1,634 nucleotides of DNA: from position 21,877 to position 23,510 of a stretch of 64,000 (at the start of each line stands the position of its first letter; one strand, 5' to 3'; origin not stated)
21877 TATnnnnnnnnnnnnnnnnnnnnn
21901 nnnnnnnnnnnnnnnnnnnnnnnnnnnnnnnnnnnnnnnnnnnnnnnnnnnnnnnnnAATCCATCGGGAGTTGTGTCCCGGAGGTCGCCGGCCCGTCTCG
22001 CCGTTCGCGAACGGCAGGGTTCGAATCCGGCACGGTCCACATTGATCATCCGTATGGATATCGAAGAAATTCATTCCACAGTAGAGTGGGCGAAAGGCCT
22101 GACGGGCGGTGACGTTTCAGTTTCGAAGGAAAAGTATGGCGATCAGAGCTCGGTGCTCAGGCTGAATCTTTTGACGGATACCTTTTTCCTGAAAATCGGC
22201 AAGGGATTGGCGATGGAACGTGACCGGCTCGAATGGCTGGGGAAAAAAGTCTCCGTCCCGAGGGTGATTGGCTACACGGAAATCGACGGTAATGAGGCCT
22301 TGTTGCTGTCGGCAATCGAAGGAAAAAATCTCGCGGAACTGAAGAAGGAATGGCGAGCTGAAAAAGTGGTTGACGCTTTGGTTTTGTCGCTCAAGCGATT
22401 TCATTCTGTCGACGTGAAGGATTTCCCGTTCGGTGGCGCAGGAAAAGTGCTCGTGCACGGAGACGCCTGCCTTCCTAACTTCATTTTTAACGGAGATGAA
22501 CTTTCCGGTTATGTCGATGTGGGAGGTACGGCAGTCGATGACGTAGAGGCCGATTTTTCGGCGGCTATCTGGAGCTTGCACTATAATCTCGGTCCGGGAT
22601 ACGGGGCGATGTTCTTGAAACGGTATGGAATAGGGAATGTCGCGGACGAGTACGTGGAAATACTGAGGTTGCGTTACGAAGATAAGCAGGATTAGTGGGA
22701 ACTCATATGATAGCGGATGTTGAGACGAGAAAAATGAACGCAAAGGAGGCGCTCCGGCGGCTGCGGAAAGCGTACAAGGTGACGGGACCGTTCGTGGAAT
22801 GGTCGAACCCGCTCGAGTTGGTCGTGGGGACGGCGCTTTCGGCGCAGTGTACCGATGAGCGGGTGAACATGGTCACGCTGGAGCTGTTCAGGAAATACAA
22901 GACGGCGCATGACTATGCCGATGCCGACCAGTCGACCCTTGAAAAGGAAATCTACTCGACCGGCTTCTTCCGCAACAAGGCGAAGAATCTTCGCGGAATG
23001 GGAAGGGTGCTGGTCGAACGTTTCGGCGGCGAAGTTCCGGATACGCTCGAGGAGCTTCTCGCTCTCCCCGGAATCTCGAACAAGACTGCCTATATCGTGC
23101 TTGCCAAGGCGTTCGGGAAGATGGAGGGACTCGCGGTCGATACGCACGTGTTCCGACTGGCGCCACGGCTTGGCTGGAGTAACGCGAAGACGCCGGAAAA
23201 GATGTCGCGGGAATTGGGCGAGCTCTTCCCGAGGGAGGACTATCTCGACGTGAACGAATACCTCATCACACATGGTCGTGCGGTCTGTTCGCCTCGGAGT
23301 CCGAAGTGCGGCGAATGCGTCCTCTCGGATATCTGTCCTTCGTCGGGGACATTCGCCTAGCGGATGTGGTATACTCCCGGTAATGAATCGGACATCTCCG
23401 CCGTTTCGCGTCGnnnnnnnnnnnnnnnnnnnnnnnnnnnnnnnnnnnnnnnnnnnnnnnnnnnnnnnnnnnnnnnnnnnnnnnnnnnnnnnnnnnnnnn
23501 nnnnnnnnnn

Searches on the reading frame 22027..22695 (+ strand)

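Call 51: search_protein_families(library=pfam, proteins=[window:22027-22695:+], max_evalue=0.001)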
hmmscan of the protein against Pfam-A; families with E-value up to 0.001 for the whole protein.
window:22027-22695:+ (222 aa): 1 family
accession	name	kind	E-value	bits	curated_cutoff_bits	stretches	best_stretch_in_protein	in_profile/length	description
PF01636.29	APH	-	4.2e-15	56.6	23.2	2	140-204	168-231/239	Phosphotransferase enzyme family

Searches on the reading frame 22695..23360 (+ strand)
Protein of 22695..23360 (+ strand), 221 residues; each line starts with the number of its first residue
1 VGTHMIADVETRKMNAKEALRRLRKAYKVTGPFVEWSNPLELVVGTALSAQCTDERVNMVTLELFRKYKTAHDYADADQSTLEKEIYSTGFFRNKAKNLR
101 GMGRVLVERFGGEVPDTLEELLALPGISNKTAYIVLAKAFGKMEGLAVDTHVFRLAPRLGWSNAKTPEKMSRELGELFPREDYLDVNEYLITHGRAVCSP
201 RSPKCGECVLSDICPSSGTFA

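Call 51: search_protein_families(library=pfam, proteins=[window:22695-23360:+], max_evalue=0.001)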
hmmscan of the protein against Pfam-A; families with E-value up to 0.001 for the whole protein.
window:22695-23360:+ (221 aa): 3 families
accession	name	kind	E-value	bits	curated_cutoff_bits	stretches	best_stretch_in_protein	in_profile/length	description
PF00730.31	HhH-GPD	-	6e-25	88.1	26.2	1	44-179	1-107/108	HhH-GPD superfamily base excision DNA repair protein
PF00633.29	HHH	-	5.4e-07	29.6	24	1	109-137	1-29/30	Helix-hairpin-helix motif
PF10576.14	EndIII_4Fe-2S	-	1.9e-06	28.4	20.5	1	198-214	1-17/17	Iron-sulfur binding domain of endonuclease III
